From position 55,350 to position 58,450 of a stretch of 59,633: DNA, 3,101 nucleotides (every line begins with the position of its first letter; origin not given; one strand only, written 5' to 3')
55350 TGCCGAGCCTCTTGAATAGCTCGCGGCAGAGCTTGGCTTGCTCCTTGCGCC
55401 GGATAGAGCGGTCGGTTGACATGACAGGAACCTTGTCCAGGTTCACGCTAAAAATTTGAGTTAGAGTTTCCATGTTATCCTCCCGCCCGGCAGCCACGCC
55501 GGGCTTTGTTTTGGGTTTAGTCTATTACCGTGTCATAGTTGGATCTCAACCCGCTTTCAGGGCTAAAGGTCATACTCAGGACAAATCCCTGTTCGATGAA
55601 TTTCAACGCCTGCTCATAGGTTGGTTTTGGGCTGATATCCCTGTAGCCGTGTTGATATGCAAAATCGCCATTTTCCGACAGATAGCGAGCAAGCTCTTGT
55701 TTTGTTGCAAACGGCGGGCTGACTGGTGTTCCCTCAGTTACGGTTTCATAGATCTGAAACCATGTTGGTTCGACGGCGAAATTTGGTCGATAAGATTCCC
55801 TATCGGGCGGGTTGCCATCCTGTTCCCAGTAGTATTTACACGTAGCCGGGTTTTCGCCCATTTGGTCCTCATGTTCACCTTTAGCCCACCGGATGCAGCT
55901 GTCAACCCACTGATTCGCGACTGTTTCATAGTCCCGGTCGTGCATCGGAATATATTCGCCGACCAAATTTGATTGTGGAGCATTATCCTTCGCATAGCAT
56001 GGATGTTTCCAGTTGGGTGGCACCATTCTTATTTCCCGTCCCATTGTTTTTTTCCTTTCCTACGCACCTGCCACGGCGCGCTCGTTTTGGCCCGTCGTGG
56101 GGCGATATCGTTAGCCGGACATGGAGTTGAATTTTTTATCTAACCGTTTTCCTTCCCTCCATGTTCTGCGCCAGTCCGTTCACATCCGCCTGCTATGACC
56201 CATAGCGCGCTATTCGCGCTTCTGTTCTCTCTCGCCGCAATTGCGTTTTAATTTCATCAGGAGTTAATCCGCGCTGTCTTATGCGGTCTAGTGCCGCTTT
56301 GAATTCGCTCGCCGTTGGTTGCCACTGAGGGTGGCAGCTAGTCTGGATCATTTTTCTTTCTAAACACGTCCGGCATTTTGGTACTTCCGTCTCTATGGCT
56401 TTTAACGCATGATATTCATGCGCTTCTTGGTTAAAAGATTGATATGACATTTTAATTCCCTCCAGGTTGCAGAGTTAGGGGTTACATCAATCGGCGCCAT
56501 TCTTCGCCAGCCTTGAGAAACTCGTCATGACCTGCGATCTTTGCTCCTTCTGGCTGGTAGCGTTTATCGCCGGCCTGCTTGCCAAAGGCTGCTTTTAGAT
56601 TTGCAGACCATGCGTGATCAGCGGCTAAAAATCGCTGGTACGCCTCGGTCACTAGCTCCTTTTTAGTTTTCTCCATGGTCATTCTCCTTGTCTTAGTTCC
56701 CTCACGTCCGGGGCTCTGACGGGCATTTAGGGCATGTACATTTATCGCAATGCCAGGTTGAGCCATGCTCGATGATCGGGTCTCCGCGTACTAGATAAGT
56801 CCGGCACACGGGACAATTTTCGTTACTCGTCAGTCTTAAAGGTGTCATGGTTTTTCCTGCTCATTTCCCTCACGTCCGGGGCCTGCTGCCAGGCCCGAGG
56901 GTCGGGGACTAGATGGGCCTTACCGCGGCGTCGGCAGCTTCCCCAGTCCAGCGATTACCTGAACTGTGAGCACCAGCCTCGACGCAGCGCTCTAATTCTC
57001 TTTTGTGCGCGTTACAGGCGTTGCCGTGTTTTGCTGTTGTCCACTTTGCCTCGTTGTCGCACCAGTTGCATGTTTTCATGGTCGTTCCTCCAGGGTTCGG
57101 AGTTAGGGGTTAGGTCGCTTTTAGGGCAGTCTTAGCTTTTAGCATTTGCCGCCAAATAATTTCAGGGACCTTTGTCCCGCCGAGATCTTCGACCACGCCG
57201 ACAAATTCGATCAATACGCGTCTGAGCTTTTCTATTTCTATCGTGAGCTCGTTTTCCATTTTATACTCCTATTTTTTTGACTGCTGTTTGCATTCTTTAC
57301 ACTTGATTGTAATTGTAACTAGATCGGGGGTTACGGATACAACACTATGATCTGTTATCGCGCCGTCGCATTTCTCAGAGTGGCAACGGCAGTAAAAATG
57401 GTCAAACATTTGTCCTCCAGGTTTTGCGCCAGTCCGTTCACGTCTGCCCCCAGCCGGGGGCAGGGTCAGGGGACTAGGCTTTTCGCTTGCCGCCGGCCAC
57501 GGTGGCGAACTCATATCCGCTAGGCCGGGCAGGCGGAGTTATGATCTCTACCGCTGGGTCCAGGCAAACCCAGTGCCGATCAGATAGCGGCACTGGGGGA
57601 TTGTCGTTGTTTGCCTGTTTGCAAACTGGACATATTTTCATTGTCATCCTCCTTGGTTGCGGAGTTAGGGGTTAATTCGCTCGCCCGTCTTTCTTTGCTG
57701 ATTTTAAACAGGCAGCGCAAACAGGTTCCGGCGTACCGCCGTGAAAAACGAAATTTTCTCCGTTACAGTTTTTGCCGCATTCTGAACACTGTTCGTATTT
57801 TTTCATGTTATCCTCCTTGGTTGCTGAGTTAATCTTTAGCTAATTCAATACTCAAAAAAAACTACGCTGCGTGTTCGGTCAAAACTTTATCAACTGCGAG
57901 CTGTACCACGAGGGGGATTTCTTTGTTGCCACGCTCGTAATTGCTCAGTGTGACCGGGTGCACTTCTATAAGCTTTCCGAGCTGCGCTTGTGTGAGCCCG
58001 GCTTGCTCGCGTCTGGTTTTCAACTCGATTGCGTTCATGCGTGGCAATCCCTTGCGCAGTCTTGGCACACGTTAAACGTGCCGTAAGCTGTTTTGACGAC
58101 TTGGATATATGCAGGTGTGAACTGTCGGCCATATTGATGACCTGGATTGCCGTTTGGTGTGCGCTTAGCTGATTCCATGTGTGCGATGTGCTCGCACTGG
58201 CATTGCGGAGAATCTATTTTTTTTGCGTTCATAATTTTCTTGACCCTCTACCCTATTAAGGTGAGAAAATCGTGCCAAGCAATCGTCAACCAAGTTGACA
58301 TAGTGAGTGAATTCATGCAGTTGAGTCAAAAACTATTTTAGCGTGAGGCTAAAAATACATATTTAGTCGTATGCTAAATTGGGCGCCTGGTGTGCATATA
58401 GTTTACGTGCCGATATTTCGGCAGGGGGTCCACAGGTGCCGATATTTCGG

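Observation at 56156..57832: Three families of conserved junction sequences between the micro-genes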

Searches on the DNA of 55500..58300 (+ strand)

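Call 8: search_dna_similar(query=window:55500-58300:+, collection=phages, mode=distant, max_rows=30)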
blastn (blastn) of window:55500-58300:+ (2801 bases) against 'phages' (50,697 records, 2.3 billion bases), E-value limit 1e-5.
No match.

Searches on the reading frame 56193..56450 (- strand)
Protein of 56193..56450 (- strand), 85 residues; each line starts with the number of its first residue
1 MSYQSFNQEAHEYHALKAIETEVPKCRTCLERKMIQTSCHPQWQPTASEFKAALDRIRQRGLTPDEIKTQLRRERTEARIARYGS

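Call 13: search_protein_families(library=pfam, proteins=[window:56193-56450:-], max_evalue=0.1)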
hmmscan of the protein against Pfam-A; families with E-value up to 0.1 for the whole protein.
window:56193-56450:- (85 aa): 1 family
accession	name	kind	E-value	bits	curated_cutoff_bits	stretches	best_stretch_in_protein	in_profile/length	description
PF24101.1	eWH_GTF3C1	-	0.0019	18.3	30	1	14-60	59-105/110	GTF3C1, extended winged-helix domain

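Call 17: find_encoding_contigs(protein=window:56193-56450:-, flank=10000, max_places=10)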
Protein window:56193-56450:- (85 aa): 8 contigs read that carry it; 7 places shown.
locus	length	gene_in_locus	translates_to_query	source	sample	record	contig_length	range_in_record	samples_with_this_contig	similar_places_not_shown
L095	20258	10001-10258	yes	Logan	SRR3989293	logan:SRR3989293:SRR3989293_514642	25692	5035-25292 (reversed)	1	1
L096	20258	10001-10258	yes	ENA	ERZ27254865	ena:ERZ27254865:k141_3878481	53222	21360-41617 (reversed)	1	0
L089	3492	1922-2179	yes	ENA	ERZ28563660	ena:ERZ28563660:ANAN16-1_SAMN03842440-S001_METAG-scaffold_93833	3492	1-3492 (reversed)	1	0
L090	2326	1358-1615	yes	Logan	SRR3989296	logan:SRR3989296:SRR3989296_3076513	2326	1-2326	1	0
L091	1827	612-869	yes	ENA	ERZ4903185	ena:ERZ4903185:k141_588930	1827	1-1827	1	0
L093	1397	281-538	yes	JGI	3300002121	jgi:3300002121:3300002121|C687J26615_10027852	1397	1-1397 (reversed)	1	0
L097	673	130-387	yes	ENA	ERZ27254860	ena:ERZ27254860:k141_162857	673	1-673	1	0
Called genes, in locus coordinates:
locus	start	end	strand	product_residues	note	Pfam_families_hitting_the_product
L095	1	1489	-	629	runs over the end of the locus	?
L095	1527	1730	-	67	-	-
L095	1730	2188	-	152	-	-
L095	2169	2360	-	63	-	-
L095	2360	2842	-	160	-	-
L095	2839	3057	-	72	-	-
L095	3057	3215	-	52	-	PF20106:DUF6496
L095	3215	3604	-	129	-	-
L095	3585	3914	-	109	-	-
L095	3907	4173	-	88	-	-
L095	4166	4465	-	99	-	-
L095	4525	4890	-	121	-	-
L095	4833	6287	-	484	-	-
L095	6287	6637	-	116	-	-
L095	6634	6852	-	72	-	-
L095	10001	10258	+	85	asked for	-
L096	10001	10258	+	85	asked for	-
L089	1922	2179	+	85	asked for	-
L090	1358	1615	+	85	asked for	-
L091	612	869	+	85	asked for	-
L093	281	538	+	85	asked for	-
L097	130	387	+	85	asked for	-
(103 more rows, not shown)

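Call 31: find_homologous_proteins(query=window:56193-56450:-, max_evalue=0.01)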
Query window:56193-56450:- (85 aa): 1 proteins with E <= 0.01 among 1 candidates.
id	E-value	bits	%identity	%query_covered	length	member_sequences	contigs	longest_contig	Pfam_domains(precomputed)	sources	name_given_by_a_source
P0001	1.7e-50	186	100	100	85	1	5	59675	-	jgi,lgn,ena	-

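Call 54: search_protein_families(library=phrogs, proteins=[window:56193-56450:-], max_evalue=0.01)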
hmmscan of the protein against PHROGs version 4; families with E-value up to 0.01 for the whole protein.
window:56193-56450:- (85 aa): 0 families

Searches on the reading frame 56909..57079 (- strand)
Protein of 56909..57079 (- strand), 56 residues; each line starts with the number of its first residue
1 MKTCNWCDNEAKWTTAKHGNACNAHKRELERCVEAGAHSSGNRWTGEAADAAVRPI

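Call 13: search_protein_families(library=pfam, proteins=[window:56909-57079:-], max_evalue=0.1)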
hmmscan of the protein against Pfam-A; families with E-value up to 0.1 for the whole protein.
window:56909-57079:- (56 aa): 0 families

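Call 54: search_protein_families(library=phrogs, proteins=[window:56909-57079:-], max_evalue=0.01)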
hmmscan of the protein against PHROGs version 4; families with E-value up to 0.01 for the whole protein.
window:56909-57079:- (56 aa): 0 families

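Call 108: find_encoding_contigs(protein=window:56909-57079:-, flank=3000, max_places=10)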
Protein window:56909-57079:- (56 aa): 2 contigs read that carry it; 2 places shown.
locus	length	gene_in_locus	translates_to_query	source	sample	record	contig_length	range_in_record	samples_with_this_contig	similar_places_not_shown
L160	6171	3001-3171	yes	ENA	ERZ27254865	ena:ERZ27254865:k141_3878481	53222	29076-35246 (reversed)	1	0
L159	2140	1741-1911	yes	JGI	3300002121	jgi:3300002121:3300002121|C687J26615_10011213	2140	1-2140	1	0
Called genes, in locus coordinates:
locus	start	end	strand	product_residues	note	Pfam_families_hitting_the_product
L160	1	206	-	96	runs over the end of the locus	-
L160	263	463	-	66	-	-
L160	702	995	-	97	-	-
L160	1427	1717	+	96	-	-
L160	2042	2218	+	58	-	PF13560:HTH_31, PF01381:HTH_3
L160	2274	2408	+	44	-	-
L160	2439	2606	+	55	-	-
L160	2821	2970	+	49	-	-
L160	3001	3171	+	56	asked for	-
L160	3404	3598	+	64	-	-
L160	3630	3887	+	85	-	-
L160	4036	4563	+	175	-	-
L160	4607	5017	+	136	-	-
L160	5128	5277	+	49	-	-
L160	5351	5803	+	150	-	-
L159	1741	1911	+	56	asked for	-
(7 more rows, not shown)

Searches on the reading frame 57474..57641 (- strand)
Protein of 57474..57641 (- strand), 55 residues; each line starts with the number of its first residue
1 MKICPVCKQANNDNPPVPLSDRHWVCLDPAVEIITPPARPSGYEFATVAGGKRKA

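Call 13: search_protein_families(library=pfam, proteins=[window:57474-57641:-], max_evalue=0.1)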
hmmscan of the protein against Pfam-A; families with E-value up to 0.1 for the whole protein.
window:57474-57641:- (55 aa): 0 families

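Call 54: search_protein_families(library=phrogs, proteins=[window:57474-57641:-], max_evalue=0.01)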
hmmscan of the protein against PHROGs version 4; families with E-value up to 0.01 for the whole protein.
window:57474-57641:- (55 aa): 0 families

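Call 107: find_encoding_contigs(protein=window:57474-57641:-, flank=3000, max_places=10)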
Protein window:57474-57641:- (55 aa): 2 contigs read that carry it; 2 places shown.
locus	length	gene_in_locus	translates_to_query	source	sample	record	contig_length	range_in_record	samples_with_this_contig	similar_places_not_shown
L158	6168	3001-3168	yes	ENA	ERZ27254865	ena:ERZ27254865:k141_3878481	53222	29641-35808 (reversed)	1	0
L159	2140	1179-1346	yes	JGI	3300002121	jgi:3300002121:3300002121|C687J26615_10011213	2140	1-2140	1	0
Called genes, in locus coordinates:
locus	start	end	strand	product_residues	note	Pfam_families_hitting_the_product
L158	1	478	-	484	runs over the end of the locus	-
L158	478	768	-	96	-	-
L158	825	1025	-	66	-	-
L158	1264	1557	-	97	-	-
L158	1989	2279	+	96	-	-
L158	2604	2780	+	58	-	PF13560:HTH_31, PF01381:HTH_3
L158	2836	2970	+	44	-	-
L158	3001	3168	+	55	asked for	-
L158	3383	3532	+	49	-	-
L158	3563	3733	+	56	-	-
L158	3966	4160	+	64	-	-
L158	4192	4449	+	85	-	-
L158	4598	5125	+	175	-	-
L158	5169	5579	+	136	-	-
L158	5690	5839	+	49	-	-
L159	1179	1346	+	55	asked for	-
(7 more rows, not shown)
